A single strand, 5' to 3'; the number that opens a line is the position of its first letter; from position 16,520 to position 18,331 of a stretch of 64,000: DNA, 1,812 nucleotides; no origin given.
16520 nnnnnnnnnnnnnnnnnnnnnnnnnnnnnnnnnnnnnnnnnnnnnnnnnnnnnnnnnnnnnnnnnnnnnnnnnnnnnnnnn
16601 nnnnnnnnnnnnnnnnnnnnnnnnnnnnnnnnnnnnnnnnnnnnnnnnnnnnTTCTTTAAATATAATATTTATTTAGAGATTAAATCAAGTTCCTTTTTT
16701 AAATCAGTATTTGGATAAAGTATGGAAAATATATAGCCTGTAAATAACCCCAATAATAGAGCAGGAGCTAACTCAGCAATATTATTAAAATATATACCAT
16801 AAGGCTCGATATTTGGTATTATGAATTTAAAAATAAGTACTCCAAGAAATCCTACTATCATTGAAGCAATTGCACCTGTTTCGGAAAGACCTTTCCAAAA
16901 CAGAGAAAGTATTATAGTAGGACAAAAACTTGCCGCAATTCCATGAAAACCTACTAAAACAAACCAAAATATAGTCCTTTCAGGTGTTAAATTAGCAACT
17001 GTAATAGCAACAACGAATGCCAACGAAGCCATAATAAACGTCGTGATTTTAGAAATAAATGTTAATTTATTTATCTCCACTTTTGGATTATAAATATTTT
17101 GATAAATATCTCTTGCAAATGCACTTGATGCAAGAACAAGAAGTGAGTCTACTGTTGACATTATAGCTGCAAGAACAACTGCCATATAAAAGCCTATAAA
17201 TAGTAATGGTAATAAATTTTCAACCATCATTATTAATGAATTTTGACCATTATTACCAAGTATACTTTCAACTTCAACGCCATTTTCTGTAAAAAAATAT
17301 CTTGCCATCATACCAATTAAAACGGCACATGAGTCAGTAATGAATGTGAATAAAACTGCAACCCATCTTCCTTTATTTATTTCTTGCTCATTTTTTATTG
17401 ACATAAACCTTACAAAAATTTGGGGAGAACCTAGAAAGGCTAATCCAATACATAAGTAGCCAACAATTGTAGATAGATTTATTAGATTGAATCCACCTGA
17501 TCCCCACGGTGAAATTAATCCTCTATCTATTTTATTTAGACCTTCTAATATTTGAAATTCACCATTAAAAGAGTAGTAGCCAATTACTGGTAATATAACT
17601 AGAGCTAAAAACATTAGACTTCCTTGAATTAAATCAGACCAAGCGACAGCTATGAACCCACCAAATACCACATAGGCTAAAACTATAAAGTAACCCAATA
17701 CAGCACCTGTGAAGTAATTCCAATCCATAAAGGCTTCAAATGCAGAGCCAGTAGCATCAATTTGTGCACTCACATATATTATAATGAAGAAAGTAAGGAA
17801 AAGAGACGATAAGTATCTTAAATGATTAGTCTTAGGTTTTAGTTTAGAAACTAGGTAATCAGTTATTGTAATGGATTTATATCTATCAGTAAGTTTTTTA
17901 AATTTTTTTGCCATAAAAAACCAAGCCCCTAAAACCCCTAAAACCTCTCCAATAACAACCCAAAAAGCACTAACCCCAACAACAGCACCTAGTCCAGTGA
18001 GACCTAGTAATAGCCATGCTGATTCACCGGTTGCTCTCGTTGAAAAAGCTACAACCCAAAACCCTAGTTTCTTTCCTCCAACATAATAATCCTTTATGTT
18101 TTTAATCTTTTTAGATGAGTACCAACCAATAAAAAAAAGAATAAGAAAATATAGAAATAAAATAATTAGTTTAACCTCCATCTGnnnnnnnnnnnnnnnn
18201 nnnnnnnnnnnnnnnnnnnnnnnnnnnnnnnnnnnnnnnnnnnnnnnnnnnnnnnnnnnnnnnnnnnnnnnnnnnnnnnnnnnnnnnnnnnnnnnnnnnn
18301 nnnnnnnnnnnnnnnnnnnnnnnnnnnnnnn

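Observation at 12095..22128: Six-gene operon couples an exported DmpA/BapA-type aminopeptidase to uptake and a complete beta-alanine-type catabolic route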

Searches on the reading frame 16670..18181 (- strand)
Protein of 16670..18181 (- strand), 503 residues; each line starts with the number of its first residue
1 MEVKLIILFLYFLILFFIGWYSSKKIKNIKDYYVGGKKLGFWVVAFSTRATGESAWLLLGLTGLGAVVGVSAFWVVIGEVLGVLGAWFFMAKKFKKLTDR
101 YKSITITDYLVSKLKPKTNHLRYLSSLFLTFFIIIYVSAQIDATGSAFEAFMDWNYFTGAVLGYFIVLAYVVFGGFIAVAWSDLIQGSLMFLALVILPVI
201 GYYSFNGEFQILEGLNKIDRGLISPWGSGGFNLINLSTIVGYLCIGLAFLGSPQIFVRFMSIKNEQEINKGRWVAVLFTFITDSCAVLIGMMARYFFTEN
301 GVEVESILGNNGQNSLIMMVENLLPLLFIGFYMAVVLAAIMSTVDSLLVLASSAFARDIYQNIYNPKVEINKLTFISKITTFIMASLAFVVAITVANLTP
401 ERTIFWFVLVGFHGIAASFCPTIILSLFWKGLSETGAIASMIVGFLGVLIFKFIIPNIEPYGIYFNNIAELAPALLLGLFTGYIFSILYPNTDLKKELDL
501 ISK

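Call 4: search_protein_families(library=pfam, proteins=[window:16670-18181:-], max_evalue=0.001)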
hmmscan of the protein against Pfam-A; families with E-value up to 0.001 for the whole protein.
window:16670-18181:- (503 aa): 1 family
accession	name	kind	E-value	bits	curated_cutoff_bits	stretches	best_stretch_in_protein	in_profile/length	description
PF00474.23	SSF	-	1.2e-70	238.9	22.8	1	32-444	1-406/406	Sodium:solute symporter family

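Call 5: search_protein_families(library=ncbifam, proteins=[window:16670-18181:-], max_evalue=0.001)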
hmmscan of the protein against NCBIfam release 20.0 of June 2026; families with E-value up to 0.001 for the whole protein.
window:16670-18181:- (503 aa): 10 families
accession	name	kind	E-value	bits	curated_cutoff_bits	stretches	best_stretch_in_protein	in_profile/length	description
TIGR02121.1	Na_Pro_sym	equivalog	8.4e-93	311.7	515.5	1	5-492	4-472/488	sodium/proline symporter PutP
TIGR00813.1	sss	superfamily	5.3e-63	213.5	184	1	32-444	1-411/411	sodium/solute symporter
NF011948.0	PRK15419.1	equivalog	5e-59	200.5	955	1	5-454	8-447/502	sodium/proline symporter PutP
TIGR02119.1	panF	equivalog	1.8e-57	195.4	328.05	1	6-458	5-444/471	sodium/pantothenate symporter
TIGR03648.1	Na_symport_lg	subfamily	1.2e-30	106.5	320.75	2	324-451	358-480/547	VC_2705 family sodium/solute symporter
NF006903.2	PRK09395.1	subfamily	1.8e-29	102.6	750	1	3-458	35-485/552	cation/acetate symporter ActP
NF058657.1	MncbAcdTpMctC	equivalog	5.4e-29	101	670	1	6-458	9-459/527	monocarboxylic acid transporter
NF007790.0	PRK10484.1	equivalog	3.9e-28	98.6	401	1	5-456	5-456/527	solute:sodium symporter family transporter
TIGR02711.1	symport_actP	equivalog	1.2e-27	96.9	1099.25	1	3-457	32-481/549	cation/acetate symporter ActP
NF009135.0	PRK12488.1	subfamily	3.2e-24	85.4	850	1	2-453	31-477/549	cation/acetate symporter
